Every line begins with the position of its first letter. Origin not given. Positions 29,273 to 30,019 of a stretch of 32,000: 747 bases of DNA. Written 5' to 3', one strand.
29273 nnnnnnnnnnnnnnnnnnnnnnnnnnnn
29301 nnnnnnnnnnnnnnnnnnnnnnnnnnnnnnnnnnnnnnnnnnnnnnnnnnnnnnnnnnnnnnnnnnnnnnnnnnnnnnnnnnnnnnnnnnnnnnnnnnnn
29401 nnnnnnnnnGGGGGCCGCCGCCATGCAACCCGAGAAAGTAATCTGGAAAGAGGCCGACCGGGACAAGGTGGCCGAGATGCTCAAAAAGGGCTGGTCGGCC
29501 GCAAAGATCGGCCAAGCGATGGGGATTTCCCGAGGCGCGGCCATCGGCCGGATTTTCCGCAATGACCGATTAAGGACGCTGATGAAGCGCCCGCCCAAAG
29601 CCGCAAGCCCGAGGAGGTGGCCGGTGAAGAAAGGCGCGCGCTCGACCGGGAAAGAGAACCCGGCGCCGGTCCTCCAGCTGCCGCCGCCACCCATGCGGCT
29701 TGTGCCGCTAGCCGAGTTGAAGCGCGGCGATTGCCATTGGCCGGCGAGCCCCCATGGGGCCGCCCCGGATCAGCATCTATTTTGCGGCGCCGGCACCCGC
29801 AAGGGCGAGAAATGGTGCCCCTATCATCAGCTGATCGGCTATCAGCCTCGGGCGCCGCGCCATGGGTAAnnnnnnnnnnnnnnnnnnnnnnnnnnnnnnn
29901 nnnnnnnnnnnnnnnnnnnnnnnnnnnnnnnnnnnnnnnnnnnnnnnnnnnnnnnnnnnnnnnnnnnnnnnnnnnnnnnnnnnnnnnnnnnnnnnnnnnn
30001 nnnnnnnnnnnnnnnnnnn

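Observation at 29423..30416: Prophage-encoded GcrA-like regulator overlapped with a compact N6-adenine-type methyltransferase (possible epigenetic reader-writer pair)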

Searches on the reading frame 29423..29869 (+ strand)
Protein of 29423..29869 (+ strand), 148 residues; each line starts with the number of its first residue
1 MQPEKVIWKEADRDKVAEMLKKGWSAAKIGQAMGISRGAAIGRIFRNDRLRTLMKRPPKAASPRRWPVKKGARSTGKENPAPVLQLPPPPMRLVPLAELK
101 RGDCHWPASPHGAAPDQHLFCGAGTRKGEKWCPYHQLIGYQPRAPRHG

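Call 3: search_protein_families(library=pfam, proteins=[window:29423-29869:+], max_evalue=0.01)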
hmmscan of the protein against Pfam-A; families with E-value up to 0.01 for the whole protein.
window:29423-29869:+ (148 aa): 1 family
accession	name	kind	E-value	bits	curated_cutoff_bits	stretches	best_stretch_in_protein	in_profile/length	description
PF07750.17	GcrA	-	2.3e-13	51.2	26.9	1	8-145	3-150/155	GcrA cell cycle regulator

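Call 5: search_protein_families(library=phrogs, proteins=[window:29423-29869:+], max_evalue=0.01)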
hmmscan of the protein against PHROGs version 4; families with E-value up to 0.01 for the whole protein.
window:29423-29869:+ (148 aa): 3 families
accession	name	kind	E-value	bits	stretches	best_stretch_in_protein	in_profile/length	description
phrog_16311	-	unknown function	2.9e-10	41.5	1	6-137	3-141/151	-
phrog_12262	-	unknown function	5e-06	27.4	1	81-144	107-167/182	-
phrog_3855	-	DNA, RNA and nucleotide metabolism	0.0092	17.4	0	9-39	65-95/115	HTH DNA binding protein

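Call 6: search_protein_families(library=ncbifam, proteins=[window:29423-29869:+], max_evalue=1)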
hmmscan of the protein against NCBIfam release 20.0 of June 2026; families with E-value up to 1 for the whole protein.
window:29423-29869:+ (148 aa): 3 families
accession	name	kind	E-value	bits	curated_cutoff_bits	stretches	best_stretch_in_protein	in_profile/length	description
NF050816.1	sig70cofacGcrA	equivalog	0.00062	20.1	280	1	8-145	3-155/173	cell cycle sigma 70 cofactor GcrA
NF040595.1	HTH_Cbp1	equivalog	0.03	14.2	140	1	13-52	52-90/135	CRISPR DNA repeat-binding protein Cbp1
NF047515.1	SpiroCoCo_C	equivalog_domain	0.076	12.2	125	1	11-38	280-307/313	SpiroCoCo family coiled-coil protein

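Call 12: find_homologous_proteins(query=window:29423-29869:+)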
Query window:29423-29869:+ (148 aa): 7 proteins with E <= 0.001 among 76 candidates.
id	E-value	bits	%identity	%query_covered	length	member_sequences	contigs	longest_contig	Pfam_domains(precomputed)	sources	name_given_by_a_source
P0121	1.1e-94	333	99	100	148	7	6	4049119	PF07750.18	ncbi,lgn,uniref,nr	ncbi:GcrA family cell cycle regulator [Sinorhizobium medicae]|uniref:GcrA family cell cycle regulato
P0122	3.6e-80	286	85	99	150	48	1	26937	PF07750.18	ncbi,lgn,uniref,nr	ncbi:GcrA family cell cycle regulator [Sinorhizobium meliloti]|uniref:GcrA family cell cycle regulat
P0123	4.4e-72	259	80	97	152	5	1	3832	PF07750.18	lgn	-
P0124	1.1e-68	248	78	94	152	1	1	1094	PF07750.18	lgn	-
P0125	1.5e-54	202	65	95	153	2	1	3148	PF07750.18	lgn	-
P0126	1.9e-45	173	52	99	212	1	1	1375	PF13518.13,PF02796.22,PF07750.18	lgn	-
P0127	1.1e-28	118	74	45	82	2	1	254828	PF07750.18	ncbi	-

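Call 44: search_solved_structures(query=window:29423-29869:+, max_evalue=1, show_alignments=3)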
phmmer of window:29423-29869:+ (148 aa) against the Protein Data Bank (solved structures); distinct sequences matched with E-value up to 1: 1.
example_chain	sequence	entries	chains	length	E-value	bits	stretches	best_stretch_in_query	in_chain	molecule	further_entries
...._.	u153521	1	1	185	0.038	17.2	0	10-40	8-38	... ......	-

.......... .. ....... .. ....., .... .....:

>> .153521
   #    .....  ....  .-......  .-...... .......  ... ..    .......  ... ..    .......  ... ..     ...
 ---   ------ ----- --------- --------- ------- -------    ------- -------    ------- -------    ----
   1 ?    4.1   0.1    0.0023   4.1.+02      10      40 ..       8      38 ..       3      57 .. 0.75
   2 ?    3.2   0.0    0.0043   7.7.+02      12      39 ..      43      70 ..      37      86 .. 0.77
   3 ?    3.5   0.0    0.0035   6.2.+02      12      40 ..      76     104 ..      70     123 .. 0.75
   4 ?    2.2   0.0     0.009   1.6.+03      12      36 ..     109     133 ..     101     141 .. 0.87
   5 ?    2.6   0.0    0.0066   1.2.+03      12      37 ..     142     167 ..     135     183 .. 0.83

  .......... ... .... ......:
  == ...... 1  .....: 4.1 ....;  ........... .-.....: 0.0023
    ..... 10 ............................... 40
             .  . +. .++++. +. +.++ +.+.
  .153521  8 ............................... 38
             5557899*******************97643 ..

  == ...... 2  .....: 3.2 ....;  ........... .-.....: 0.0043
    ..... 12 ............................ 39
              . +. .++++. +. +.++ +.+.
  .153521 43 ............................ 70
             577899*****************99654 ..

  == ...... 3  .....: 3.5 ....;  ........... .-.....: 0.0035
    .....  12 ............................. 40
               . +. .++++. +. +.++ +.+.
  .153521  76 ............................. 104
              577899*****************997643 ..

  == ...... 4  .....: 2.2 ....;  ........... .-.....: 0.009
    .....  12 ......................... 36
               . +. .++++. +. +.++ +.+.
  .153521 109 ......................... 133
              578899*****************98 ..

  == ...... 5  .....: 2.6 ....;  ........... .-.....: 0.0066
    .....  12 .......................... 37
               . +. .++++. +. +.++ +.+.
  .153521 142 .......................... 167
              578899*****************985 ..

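Call 48: search_solved_structures(query=A2, max_evalue=0.01, show_alignments=3)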
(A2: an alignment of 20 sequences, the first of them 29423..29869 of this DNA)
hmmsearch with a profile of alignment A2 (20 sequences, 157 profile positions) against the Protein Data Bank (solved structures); distinct sequences matched with E-value up to 0.01: 5.
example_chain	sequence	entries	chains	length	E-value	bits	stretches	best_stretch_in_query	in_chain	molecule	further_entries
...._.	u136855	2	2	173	9.3e-34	120.4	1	4-155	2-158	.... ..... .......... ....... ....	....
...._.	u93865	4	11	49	8.1e-15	58.9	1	1-44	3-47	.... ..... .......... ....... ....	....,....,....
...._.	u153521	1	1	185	1.5e-12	51.5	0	7-33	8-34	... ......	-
5yix_B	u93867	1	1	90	4.2e-12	50.1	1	102-155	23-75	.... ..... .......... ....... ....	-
1s7o_A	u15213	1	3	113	0.0049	20.6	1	6-51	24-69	Hypothetical UPF0122 protein SPy1201/SpyM3_0842/SPs1042/spyM18_1152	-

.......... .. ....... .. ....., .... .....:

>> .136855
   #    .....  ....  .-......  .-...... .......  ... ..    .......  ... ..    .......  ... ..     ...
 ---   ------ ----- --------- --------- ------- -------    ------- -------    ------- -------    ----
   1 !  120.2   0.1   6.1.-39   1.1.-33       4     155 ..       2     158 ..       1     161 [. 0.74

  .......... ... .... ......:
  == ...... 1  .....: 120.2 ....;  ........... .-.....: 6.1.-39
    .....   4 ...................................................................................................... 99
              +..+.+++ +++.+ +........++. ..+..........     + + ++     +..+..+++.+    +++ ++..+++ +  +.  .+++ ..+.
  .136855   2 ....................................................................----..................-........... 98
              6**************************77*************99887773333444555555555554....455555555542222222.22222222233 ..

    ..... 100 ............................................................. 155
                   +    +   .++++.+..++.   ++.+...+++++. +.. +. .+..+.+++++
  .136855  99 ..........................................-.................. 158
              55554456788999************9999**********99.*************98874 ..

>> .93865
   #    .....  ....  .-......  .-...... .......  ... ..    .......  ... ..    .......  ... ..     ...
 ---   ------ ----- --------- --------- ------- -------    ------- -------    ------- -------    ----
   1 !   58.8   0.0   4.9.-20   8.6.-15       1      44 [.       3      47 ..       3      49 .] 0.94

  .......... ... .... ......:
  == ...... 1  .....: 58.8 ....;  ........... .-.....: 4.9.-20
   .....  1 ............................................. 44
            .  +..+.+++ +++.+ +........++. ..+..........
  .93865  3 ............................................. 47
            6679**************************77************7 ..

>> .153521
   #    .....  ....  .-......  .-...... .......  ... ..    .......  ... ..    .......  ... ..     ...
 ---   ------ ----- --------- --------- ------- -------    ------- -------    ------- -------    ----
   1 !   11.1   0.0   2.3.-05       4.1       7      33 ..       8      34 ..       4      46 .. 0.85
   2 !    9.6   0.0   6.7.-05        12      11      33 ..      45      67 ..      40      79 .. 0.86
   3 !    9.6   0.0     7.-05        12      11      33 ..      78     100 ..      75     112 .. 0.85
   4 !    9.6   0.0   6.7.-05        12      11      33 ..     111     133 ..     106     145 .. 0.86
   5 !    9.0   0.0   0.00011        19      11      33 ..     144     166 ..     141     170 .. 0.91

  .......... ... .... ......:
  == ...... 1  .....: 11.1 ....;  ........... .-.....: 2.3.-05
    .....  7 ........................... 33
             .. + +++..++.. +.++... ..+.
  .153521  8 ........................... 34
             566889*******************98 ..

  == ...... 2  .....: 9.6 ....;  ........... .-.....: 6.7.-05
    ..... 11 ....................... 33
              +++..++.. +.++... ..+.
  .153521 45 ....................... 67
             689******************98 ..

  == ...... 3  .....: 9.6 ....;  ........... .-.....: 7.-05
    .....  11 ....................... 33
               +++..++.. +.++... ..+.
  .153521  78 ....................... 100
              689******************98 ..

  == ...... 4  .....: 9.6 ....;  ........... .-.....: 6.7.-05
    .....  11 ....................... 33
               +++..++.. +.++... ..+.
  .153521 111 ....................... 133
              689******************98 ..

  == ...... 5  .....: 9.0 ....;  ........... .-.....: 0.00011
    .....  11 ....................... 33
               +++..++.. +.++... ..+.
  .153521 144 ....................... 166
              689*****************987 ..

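Call 69: search_dna_similar(query=window:29423-29869:+, collection=phages, mode=protein, max_rows=60, max_evalue=0.001)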
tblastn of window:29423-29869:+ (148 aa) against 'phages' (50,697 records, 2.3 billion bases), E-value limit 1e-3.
No match.

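Call 72: search_protein_families(library=padloc, proteins=[window:29423-29869:+], max_evalue=0.001)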
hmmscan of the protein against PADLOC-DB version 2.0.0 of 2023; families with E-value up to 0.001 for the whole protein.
window:29423-29869:+ (148 aa): 0 families

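Call 73: find_encoding_contigs(protein=P0121, flank=10000, max_places=6)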
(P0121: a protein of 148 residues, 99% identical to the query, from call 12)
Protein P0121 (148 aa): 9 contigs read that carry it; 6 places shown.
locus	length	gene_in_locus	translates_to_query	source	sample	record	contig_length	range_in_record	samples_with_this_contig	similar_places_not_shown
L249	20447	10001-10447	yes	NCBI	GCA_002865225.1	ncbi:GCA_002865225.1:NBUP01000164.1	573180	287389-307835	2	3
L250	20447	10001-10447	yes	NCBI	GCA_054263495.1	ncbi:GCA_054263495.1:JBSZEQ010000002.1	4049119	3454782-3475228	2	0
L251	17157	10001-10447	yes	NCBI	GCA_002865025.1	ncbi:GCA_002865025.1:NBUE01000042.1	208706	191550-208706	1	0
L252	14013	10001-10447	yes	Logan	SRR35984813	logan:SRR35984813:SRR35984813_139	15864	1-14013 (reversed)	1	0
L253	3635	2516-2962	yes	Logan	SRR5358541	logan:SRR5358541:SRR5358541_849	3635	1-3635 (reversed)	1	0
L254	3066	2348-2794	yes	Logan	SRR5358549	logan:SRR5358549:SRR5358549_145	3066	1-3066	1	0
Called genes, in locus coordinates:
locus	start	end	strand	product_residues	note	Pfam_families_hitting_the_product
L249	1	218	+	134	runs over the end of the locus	PF07366:SnoaL, PF12680:SnoaL_2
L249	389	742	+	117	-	-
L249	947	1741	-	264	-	PF04402:SIMPL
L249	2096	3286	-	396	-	PF00589:Phage_integrase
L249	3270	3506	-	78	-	-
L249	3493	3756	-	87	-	PF04365:BrnT_toxin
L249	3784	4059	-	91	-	-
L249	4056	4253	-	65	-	-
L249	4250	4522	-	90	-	-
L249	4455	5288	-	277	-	-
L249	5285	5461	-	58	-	-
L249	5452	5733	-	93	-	-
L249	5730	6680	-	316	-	PF03837:RecT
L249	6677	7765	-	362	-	-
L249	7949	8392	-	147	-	-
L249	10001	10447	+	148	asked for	PF07750:GcrA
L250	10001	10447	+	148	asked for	PF07750:GcrA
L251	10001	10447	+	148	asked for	PF07750:GcrA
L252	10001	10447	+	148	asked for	PF07750:GcrA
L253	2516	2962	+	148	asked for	PF07750:GcrA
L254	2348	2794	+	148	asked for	PF07750:GcrA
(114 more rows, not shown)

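Call 101: predict_structure(alignment_id=A4)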
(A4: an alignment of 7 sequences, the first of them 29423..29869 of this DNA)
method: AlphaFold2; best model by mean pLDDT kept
length: 148 residues; sequences in the alignment: 7
mean_pLDDT: 66.5   pTM: 0.35
mean pLDDT of the five models: 66.5, 65.5, 65.3, 64.9, 62.2
residues with pLDDT >= 90: 0; 70-90: 84; 50-70: 27; < 50: 37
segments of 3 or more residues with pLDDT < 50: 1-3, 58-84, 142-148
pLDDT, mean of each block of 10 residues (from residue 1): 61 85 82 82 81 61 40 40 52 83 73 71 76 67 39
secondary structure, 60 per line:
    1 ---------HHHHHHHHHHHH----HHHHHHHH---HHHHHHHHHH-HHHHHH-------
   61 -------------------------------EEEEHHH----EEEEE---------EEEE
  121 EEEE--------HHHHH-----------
elements in order: H10-21 H26-33 H37-46 H48-53 E92-95 E103-107 E117-124 H133-137

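Call 104: fold_search(model_id=the predicted structure, library=pdb)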
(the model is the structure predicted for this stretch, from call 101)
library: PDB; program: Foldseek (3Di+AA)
matches with E <= 10: 412; with E <= 0.001: 0
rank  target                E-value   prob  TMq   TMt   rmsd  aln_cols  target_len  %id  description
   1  1zlk_A                4.3e-01  0.91  0.25  0.52   6.9        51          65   16  Crystal Structure of the Mycobacterium tuberculosis Hypoxic Response Regulator DosR C-terminal Domain-DNA Complex (released 2006-01-31)
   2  3ulq_B                4.3e-01  0.80  0.24  0.51   3.9        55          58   14  Crystal Structure of the Anti-Activator RapF Complexed with the Response Regulator ComA DNA Binding Domain (released 2012-01-04)
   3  7ve5_A                5.2e-01  0.75  0.24  0.46   3.9        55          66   18  C-terminal domain of VraR (released 2022-05-18)
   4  2ivm_A                6.3e-01  0.12  0.21  0.22  14.1       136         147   15  Crystal structure of a transcriptional regulator (released 2007-10-09)
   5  2w29_A                6.3e-01  0.12  0.21  0.22  14.2       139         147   14  Gly102Thr mutant of Rv3291c (released 2009-11-17)
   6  1zlj_B                6.6e-01  0.85  0.25  0.50   9.1        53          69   19  Crystal Structure of the Mycobacterium tuberculosis Hypoxic Response Regulator DosR C-terminal Domain (released 2006-01-31)
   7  1je8_E                8.5e-01  0.84  0.24  0.50   3.5        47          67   15  Two-Component response regulator NarL/DNA Complex: DNA Bending Found in a High Affinity Site (released 2002-09-27)
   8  3clo_A                8.5e-01  0.60  0.23  0.14   5.1        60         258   22  Crystal structure of putative transcriptional regulator containing a LuxR DNA binding domain (NP_811094.1) from Bacter (released 2008-04-01)
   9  6ide_A                9.0e-01  0.69  0.24  0.17   5.2        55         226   22  Crystal structure of the Vibrio cholera VqmA-Ligand-DNA complex provides molecular mechanisms for drug design (released 2019-01-16)
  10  7bca_B                1.0e+00  0.57  0.24  0.35   5.6        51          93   20  Crystal structure of the HTH DNA binding protein ArdK from R388 plasmid bound to a direct-repeat DNA element (released 2022-07-13)
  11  3c57_A                1.1e+00  0.82  0.25  0.66   3.8        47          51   17  Crystal Structure of the Mycobacterium tuberculosis Hypoxic Response Regulator DosR C-terminal Domain Crystal Form II (released 2008-04-22)
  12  3hug_C                1.1e+00  0.75  0.24  0.44   4.0        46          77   28  Crystal structure of Mycobacterium tuberculosis anti-sigma factor RslA in complex with -35 promoter binding domain of  (released 2010-03-02)
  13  4gvp_A                1.1e+00  0.72  0.25  0.19   3.8        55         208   16  Crystal Structure of the Response Regulator Protein VraR from Staphylococcus aureus (released 2013-05-08)
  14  3qp6                  1.1e+00  0.41  0.23  0.14   9.2        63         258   17  Crystal structure of CviR (Chromobacterium violaceum 12472) bound to C6-HSL (released 2011-03-30)
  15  3kln_C                1.1e+00  0.35  0.21  0.16   6.8        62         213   16  Vibrio cholerae VpsT (released 2010-02-09)
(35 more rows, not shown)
